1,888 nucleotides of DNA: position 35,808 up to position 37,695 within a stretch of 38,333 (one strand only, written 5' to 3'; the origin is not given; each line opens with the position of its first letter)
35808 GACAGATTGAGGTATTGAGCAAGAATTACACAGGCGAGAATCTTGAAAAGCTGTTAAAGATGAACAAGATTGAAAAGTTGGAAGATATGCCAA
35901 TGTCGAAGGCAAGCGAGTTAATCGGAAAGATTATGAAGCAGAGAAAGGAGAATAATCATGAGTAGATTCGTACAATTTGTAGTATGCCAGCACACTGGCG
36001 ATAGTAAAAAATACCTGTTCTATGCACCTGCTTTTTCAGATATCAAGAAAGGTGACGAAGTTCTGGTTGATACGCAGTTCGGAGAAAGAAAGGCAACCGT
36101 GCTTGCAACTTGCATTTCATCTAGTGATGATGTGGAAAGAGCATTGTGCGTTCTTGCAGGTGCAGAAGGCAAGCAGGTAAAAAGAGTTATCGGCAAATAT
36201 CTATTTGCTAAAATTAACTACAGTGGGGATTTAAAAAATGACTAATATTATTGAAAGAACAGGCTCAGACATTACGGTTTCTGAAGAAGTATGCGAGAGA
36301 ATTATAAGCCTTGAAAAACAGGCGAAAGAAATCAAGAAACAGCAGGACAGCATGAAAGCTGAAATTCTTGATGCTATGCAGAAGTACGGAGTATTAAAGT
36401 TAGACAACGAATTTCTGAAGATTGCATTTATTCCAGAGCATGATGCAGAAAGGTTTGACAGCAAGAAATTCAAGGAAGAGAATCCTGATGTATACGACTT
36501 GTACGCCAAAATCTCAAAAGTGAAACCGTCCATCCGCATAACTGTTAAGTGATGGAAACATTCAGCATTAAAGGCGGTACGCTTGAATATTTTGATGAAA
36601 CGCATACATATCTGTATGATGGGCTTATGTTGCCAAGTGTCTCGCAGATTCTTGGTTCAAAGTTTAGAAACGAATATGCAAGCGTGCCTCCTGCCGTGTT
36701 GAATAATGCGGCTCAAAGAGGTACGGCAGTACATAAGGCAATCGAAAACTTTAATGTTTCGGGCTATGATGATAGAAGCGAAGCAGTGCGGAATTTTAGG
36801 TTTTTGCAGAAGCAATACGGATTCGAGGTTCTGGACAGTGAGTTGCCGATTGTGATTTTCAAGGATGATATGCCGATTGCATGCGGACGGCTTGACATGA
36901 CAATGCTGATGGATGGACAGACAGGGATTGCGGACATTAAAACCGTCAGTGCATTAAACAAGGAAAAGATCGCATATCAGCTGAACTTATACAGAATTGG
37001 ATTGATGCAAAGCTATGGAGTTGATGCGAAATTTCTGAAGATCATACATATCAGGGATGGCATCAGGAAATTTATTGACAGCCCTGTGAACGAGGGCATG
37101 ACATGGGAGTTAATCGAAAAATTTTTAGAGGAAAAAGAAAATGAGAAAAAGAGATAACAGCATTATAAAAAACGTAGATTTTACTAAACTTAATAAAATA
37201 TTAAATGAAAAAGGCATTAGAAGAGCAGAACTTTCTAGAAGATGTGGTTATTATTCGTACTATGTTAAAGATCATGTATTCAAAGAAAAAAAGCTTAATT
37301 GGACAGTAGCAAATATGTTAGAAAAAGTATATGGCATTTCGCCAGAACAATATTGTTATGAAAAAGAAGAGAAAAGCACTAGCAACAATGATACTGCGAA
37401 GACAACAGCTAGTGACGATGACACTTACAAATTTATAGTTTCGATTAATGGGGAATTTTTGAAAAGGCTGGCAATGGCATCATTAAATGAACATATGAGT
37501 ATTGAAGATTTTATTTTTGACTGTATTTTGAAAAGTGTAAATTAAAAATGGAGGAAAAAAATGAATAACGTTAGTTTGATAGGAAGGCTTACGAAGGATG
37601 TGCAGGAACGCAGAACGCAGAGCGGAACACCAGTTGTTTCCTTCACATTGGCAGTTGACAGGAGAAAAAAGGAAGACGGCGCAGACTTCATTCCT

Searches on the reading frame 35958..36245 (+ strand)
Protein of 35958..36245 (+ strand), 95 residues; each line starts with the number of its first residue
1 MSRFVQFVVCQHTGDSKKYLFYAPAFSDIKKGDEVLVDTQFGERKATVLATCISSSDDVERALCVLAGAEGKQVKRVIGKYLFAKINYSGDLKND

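Call 10: search_protein_families(library=pfam, proteins=[window:35958-36245:+], max_evalue=0.01)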
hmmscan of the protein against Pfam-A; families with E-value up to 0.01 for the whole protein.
window:35958-36245:+ (95 aa): 0 families

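Call 94: search_protein_families(library=phrogs, proteins=[window:35958-36245:+], max_evalue=0.001)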
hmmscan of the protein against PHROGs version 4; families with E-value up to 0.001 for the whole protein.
window:35958-36245:+ (95 aa): 1 family
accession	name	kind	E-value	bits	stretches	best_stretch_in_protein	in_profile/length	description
phrog_3489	-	unknown function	0.00044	21.2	1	5-55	8-54/125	-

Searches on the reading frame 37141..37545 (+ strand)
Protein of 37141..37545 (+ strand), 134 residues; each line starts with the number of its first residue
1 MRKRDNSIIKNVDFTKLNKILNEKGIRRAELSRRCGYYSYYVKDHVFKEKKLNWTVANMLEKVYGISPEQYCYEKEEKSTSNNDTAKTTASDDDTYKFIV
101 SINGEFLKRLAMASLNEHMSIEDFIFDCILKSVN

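Call 10: search_protein_families(library=pfam, proteins=[window:37141-37545:+], max_evalue=0.01)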
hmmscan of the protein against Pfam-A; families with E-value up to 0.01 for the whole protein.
window:37141-37545:+ (134 aa): 1 family
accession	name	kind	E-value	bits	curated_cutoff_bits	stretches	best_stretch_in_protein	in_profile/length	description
PF13443.12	HTH_26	-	0.0011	19.6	22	1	16-70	1-56/63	Cro/C1-type HTH DNA-binding domain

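Call 94: search_protein_families(library=phrogs, proteins=[window:37141-37545:+], max_evalue=0.001)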
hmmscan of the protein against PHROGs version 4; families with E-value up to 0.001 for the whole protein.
window:37141-37545:+ (134 aa): 0 families
